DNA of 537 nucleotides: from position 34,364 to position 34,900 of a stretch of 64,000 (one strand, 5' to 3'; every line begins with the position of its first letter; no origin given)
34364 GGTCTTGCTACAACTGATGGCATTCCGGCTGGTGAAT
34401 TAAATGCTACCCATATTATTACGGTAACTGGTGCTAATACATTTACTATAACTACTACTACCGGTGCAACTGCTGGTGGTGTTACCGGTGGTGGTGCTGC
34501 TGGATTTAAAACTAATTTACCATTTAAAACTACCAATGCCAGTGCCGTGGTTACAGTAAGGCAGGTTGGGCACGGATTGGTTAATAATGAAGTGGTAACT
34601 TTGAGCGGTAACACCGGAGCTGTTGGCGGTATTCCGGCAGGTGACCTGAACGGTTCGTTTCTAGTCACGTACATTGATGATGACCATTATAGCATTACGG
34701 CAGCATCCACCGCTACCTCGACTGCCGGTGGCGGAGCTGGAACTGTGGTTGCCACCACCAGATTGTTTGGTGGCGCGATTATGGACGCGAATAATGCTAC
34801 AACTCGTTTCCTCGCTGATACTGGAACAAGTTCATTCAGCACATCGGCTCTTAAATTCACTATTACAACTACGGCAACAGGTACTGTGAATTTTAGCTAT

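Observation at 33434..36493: Hook protein of ~1019 aa carries three copies of a ~55-aa module that also occurs once in the flagellin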

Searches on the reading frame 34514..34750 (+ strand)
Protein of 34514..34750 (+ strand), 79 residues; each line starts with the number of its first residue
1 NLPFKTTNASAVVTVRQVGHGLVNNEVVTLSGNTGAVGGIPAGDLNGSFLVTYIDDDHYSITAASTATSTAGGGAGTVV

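Call 6: search_protein_families(library=pfam, proteins=[window:34514-34750:+], max_evalue=10)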
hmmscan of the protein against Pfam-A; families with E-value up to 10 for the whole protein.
seq(79 aa): 0 families

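Call 29: search_solved_structures(query=A1, max_evalue=10, show_alignments=4)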
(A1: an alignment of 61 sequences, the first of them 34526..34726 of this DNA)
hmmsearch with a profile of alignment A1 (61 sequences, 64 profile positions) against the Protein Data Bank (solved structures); distinct sequences matched with E-value up to 10: 34.
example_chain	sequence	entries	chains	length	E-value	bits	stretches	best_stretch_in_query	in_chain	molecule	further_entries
4cj9_A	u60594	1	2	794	1.2e-09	40.9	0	12-32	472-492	BURRH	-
4cja_A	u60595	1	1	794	2e-09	40.2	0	12-32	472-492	BURRH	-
2m5s_A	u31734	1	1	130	0.00064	22.5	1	9-58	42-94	Coat protein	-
2lzj_A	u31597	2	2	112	0.0015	21.4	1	2-43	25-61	Ubiquitin-like modifier-activating enzyme 1 | UBIQUITIN-ACTIVATING ENZYME E1 X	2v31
4hiz_A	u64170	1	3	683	0.0017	21.2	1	3-64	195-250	Endosialidase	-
9qgg_B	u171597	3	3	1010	0.0019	21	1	4-57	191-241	E1 ubiquitin-activating enzyme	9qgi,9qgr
10lj_C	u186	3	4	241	0.0032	20.3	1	10-57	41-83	Tail protein gp15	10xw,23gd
6mnt_A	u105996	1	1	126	0.0046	19.8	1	10-58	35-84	Putative coat protein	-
2xyy_A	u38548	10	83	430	0.0051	19.7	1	9-58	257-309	COAT PROTEIN | P22 coat protein in procapsid shells | Major capsid protein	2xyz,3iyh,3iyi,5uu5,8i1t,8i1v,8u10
6dc6_A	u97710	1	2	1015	0.0078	19.1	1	3-57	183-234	Ubiquitin-like modifier-activating enzyme 1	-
9mc4_A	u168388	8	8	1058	0.0086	18.9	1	3-57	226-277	Ubiquitin-like modifier-activating enzyme 1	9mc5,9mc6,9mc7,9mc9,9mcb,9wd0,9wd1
4p22_A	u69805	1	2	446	0.0096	18.8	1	2-57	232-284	Ubiquitin-like modifier-activating enzyme 1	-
8gn5_A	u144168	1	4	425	0.012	18.5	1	9-58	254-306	Major capsid protein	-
5um6_A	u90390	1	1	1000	0.021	17.7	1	4-30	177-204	Ubiquitin-activating enzyme E1 1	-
4ii2_A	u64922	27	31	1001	0.021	17.7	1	4-30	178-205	Ubiquitin-activating enzyme E1 1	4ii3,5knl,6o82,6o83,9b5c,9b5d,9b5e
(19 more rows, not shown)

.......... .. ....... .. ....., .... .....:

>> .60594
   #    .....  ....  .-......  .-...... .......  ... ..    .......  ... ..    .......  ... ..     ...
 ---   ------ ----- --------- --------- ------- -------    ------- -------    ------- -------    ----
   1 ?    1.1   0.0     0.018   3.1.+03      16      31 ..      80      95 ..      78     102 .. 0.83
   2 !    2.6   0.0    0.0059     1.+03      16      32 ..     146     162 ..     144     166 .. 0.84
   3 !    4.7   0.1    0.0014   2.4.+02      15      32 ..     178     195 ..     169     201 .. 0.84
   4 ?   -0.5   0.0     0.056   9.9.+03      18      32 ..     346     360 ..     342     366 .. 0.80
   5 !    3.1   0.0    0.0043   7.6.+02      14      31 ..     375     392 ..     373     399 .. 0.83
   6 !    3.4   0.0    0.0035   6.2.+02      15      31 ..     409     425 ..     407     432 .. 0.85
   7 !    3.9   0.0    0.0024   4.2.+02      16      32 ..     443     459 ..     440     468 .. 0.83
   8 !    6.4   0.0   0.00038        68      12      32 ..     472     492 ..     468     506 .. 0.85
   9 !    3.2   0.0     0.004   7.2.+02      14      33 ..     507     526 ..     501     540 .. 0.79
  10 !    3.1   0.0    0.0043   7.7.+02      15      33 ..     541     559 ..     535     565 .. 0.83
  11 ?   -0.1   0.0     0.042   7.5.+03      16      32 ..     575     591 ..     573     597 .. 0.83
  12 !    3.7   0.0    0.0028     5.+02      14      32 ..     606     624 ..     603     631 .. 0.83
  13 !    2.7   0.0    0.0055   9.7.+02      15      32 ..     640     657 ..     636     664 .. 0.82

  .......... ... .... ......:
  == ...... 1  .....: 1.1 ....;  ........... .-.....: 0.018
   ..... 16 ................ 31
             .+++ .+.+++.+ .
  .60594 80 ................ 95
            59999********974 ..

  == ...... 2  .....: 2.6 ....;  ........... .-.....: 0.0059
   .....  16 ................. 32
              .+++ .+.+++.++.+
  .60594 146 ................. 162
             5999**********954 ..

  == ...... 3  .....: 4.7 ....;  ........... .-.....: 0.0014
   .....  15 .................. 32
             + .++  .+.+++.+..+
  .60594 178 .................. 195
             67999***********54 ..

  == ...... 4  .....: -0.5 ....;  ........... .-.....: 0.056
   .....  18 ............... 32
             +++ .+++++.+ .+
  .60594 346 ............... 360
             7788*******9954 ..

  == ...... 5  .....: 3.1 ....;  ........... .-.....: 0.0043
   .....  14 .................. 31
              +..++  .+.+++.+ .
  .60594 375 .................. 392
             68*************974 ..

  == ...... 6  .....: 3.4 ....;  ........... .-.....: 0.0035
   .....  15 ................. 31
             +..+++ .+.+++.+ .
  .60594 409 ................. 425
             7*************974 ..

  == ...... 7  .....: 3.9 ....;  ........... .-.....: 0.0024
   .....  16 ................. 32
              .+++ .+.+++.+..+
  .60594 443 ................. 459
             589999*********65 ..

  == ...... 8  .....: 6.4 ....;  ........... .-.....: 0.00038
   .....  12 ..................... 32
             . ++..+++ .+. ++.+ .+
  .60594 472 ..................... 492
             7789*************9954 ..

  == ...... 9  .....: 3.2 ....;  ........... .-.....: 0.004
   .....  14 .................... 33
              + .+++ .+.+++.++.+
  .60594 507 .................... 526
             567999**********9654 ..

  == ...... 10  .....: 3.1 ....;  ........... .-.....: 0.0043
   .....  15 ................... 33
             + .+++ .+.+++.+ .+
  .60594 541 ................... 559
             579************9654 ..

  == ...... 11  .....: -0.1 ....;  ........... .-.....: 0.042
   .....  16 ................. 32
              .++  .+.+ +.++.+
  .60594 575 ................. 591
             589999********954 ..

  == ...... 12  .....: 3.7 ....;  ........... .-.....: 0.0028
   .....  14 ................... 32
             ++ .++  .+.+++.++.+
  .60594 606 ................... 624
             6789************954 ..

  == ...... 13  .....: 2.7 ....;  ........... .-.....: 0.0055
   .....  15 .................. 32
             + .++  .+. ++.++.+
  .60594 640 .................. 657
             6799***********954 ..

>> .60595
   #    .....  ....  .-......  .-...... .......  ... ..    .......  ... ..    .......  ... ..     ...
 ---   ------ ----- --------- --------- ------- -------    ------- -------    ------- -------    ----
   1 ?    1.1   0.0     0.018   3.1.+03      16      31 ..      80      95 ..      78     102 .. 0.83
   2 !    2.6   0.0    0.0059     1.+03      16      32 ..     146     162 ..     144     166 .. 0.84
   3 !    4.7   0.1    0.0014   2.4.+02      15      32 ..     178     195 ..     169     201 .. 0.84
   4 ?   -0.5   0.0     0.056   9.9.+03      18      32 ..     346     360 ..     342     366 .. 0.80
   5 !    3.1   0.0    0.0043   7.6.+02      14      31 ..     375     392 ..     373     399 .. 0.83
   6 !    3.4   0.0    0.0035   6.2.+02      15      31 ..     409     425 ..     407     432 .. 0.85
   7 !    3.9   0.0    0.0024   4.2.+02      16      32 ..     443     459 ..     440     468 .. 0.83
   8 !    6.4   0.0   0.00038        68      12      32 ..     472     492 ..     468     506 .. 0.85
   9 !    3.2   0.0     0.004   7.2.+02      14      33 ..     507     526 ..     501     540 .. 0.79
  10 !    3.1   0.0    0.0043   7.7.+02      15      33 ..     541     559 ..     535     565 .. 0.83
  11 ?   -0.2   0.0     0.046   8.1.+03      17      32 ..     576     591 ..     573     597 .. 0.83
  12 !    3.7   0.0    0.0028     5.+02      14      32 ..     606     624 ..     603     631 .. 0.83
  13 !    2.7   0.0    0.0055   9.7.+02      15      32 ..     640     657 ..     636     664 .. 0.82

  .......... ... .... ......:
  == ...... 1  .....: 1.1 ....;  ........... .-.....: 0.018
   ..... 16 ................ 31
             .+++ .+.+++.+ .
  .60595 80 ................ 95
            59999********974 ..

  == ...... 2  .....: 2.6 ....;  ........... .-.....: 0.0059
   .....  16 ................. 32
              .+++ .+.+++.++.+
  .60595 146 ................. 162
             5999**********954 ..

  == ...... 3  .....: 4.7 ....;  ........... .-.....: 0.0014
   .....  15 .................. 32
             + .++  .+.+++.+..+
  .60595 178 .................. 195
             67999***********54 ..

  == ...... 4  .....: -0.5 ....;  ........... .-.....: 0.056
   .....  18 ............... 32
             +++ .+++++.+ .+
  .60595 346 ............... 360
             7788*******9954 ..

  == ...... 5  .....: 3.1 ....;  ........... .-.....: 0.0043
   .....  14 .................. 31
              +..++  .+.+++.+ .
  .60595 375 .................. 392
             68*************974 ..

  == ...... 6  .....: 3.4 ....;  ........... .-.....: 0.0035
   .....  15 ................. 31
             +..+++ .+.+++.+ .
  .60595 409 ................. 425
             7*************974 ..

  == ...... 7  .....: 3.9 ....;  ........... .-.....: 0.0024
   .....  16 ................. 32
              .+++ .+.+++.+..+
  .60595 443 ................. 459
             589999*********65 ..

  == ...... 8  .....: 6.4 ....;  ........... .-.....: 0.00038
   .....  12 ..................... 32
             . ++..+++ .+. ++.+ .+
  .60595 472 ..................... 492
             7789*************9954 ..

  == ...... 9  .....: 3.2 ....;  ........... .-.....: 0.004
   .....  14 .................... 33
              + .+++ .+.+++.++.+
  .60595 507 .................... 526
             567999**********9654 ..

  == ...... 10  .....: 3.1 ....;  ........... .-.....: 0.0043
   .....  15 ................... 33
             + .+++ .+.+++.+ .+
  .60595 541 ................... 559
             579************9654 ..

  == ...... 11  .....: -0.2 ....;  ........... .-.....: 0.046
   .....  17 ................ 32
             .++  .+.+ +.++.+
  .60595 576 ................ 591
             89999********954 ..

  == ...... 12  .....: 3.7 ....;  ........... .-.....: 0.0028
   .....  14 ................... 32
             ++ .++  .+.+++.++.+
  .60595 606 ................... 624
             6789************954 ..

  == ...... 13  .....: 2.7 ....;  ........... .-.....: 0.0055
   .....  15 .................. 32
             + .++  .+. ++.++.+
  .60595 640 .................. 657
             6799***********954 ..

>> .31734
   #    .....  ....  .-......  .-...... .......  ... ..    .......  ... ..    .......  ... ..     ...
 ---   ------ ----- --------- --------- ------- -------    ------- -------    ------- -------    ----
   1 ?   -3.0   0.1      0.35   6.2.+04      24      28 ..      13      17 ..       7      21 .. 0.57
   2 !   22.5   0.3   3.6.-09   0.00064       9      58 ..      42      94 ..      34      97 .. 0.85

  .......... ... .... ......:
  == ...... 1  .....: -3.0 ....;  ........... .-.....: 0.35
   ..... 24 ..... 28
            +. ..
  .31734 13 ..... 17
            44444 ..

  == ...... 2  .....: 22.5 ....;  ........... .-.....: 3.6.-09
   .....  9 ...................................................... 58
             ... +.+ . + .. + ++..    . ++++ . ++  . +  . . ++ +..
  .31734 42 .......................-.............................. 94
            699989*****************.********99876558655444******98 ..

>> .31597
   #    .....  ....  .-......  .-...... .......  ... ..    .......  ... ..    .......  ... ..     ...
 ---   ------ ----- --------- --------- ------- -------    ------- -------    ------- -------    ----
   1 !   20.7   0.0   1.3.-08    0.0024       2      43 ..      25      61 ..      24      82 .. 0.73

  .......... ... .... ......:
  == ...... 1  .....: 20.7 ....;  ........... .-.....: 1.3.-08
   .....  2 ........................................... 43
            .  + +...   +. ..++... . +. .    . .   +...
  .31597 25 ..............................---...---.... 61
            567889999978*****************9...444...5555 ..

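Call 34: predict_structure(alignment_id=A1)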
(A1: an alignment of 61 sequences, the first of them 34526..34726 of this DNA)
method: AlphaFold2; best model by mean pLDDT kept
length: 67 residues; sequences in the alignment: 61
mean_pLDDT: 89.3   pTM: 0.71
mean pLDDT of the five models: 89.3, 83.5, 81.2, 75.0, 73.4
residues with pLDDT >= 90: 46; 70-90: 17; 50-70: 4; < 50: 0
segments of 3 or more residues with pLDDT < 50: none
pLDDT, mean of each block of 10 residues (from residue 1): 78 95 95 89 95 94 76
secondary structure, 60 per line:
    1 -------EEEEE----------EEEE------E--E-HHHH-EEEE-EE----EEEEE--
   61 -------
elements in order: E8-12 E23-26 H38-41 E43-46 E54-58

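Call 37: fold_search(model_id=the predicted structure, library=pdb)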
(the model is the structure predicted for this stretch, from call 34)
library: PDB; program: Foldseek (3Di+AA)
matches with E <= 10: 510; with E <= 0.001: 0
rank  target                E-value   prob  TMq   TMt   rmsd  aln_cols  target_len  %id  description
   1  4hiz_A                6.5e-03  1.00  0.74  0.08   2.0        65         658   31  Phage phi92 endosialidase (released 2014-01-15)
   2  4hiz_C                6.9e-03  1.00  0.74  0.08   2.0        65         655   31  Phage phi92 endosialidase (released 2014-01-15)
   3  4hiz_B                2.6e-02  1.00  0.74  0.08   2.0        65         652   31  Phage phi92 endosialidase (released 2014-01-15)
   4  3ju4                  3.8e-02  1.00  0.71  0.08   2.4        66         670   26  Crystal Structure Analysis of EndosialidaseNF at 0.98 A Resolution (released 2010-02-02)
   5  6qum_D                4.5e-01  0.75  0.51  0.10   4.5        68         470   15  Thermus thermophilus V/A-type ATPase/synthase, rotational state 1 (released 2019-08-28)
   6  4xd7_D                4.8e-01  0.41  0.44  0.09   5.2        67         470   19  Structure of thermophilic F1-ATPase inhibited by epsilon subunit (released 2015-08-26)
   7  7sol_C                6.1e-01  0.66  0.50  0.04  11.1        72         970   18  Crystal Structures of the bispecific ubiquitin/FAT10 activating enzyme, Uba6 (released 2022-11-02)
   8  7sol_A                6.9e-01  0.80  0.55  0.05   3.6        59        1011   25  Crystal Structures of the bispecific ubiquitin/FAT10 activating enzyme, Uba6 (released 2022-11-02)
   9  6r0w_F                6.9e-01  0.57  0.50  0.10   4.5        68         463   13  Thermus thermophilus V/A-type ATPase/synthase, rotational state 2 (released 2019-08-28)
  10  5knc_A                7.8e-01  0.54  0.46  0.07   3.7        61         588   11  Crystal structure of the 3 ADP-bound V1 complex (released 2016-11-02)
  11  5y5x_D                8.3e-01  0.72  0.53  0.10   3.5        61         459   13  V/A-type ATPase/synthase from Thermus thermophilus, rotational state 1 (released 2018-01-17)
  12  9qgw_B                8.3e-01  0.72  0.55  0.05   3.6        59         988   25  Consensus structure of UBA6-UbDha-BIRC6 trapped ternary complex (singly loaded) (released 2025-10-29)
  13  9bra_2                8.8e-01  0.72  0.53  0.08   4.0        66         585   12  Intact V-ATPase State 2 and synaptophysin complex in mouse brain isolated synaptic vesicles (released 2024-06-19)
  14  7uzj_A                9.4e-01  0.51  0.48  0.08   4.2        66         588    9  Rat Kidney V1 complex with SidK and NCOA7B, State 1 (released 2023-11-22)
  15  9brr_0                1.0e+00  0.54  0.49  0.07   4.3        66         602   15  Intact V-ATPase State 3 in synaptophysin knock-out isolated synaptic vesicles (released 2024-06-19)
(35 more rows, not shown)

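Call 42: fold_search(model_id=the predicted structure, library=viral)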
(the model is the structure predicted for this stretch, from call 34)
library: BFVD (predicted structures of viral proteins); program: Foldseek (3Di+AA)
matches with E <= 10: 445; with E <= 0.001: 4
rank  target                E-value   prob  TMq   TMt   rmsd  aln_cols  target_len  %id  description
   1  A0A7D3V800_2          2.4e-04  1.00  0.86  0.06   2.1        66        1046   32  ATP synthase subunit alpha domain protein [Fadolivirus FV1/VV64]
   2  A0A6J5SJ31            3.1e-04  1.00  0.81  0.09   1.6        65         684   40  Uncharacterized protein [uncultured Caudovirales phage]
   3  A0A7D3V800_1          3.1e-04  1.00  0.73  0.05   2.3        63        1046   25  ATP synthase subunit alpha domain protein [Fadolivirus FV1/VV64]
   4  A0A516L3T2            9.8e-04  1.00  0.79  0.10   1.4        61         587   34  (no name in the UniProt tables at hand)
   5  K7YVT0                2.3e-03  1.00  0.76  0.20   4.3        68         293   18  Uncharacterized protein [Megavirus courdo11]
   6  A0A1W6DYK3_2          2.6e-03  1.00  0.82  0.08   1.4        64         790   31  DUF4815 domain-containing protein [Aeromonas phage phiA8-29]
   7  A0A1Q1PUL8            4.2e-03  1.00  0.74  0.08   2.0        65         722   28  Catalytic beta propeller domain of endosialidase [Escherichia phage G_AB-2017]
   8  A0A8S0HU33            5.7e-03  1.00  0.69  0.17   3.5        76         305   24  (no name in the UniProt tables at hand)
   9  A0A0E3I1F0            9.8e-03  1.00  0.76  0.06   2.7        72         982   26  Putative short tail fiber [Synechococcus phage ACG-2014a]
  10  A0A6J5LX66            1.5e-02  1.00  0.62  0.22   3.5        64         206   30  Uncharacterized protein [uncultured Caudovirales phage]
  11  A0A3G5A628            1.8e-02  1.00  0.73  0.09   2.0        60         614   22  Putative minor capsid protein (Fragment) [Harvfovirus sp.]
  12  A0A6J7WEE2            1.8e-02  1.00  0.63  0.08   2.0        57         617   24  Uncharacterized protein [uncultured Caudovirales phage]
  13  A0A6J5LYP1            1.8e-02  1.00  0.59  0.04   3.5        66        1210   21  Uncharacterized protein [uncultured Caudovirales phage]
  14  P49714                2.0e-02  1.00  0.70  0.07   2.4        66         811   23  Tail spike protein [Escherichia phage K1E]
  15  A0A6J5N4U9            2.2e-02  1.00  0.61  0.27   4.3        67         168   28  Uncharacterized protein [uncultured Caudovirales phage]
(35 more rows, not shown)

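Call 54: search_protein_representatives(alignment_id=A1)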
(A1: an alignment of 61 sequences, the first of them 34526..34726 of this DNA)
Query: 61 sequences, 64 profile positions. Proteins with E-value up to 0.001 (for the whole library): 6884; up to 1e-10: 1270; up to 1e-30: 57. The best 150 are listed.
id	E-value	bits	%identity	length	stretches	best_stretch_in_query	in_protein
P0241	1.4e-110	377.0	-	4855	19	7-62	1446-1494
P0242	8.3e-100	342.5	-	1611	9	1-63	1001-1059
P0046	4.7e-81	282.5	-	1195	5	1-60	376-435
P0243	1.2e-73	258.8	-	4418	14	4-62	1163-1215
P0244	2.5e-71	251.3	-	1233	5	4-63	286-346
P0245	2.6e-69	244.9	-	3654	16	3-61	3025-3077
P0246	1.3e-62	223.4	-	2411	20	4-61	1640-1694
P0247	3.2e-57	206.1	-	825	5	2-63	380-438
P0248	9.2e-54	195.0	-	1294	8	2-64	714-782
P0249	5.3e-52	189.4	-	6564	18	3-60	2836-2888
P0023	8.0e-52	188.8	-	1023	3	2-63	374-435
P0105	2.5e-51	187.3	-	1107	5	1-63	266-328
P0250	4.6e-47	173.6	-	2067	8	1-63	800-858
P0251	1.5e-46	172.0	-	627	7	5-60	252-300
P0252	6.1e-46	170.0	-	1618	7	2-61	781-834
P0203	2.5e-31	123.2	-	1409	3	2-63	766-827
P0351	1.2e-24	101.8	-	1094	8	14-62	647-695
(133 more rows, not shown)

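Call 58: search_protein_families(library=pfam, alignment_id=A4, max_evalue=0.001)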
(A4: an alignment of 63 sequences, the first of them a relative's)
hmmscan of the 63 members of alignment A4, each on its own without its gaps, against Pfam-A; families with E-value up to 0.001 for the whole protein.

A. member 1, P0247 (825 aa): 2 families
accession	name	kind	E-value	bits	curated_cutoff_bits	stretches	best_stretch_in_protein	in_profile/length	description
PF16190.11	E1_FCCH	-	7.2e-20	71.3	29.5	0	146-206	5-64/70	Ubiquitin-activating enzyme E1 FCCH domain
PF12195.14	End_beta_barrel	-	1.1e-14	54.5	35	2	382-447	14-76/83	Beta barrel domain of bacteriophage endosialidase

B. families by the number of members that match (of 63 scanned): 10 families
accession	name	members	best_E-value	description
PF16190.11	E1_FCCH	36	7.2e-20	Ubiquitin-activating enzyme E1 FCCH domain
PF12195.14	End_beta_barrel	19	1.1e-14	Beta barrel domain of bacteriophage endosialidase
PF22692.1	LlgE_F_G_D1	5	1.1e-12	Flagellar hook protein FlgE/F/G D1 domain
PF00460.25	Flg_bb_rod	5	1.1e-10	Flagella basal body rod protein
PF06429.18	Flg_bbr_C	3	4.7e-19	Flagellar basal body rod FlgEFG protein C-terminal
PF07559.19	FlgE_D2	3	5.3e-17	Flagellar basal body protein FlaE D2 domain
PF16103.11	DUF4822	2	5e-05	Domain of unknown function (DUF4822)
PF12708.12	Pect-lyase_RHGA_epim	1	7.4e-15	Rhamnogalacturonase A/epimerase, pectate lyase-like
PF13229.12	Beta_helix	1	1.4e-05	Right handed beta helix region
PF19254.5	DUF5901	1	3.6e-05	Family of unknown function (DUF5901)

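Call 59: search_protein_families(library=phrogs, alignment_id=A4, max_evalue=0.00001)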
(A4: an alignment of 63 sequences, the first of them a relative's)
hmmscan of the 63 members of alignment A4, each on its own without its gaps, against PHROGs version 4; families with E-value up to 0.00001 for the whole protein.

A. member 1, P0247 (825 aa): 1 family
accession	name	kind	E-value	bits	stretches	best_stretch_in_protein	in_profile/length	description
phrog_28581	-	unknown function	3.7e-07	31.4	0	134-207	75-153/165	-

B. families by the number of members that match (of 63 scanned): 24 families
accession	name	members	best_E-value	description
phrog_3287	-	27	3.4e-65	virion structural protein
phrog_28581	-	18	1.6e-17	-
phrog_9998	-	13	2.4e-54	-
phrog_5838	-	8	2.9e-27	virion structural protein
phrog_19630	-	6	9.9e-20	virion structural protein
phrog_358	-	6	4.4e-10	-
phrog_2048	-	5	3.7e-45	tail protein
phrog_701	-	5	4.8e-17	virion structural protein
phrog_584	-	4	1.8e-13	major tail protein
phrog_14824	-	1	1.6e-20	-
phrog_11518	-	1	8.2e-20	tail fiber protein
phrog_27782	-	1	1.4e-16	-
phrog_2647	-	1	1.8e-16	head decoration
phrog_17264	-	1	1.5e-15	-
phrog_16867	-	1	2.1e-15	-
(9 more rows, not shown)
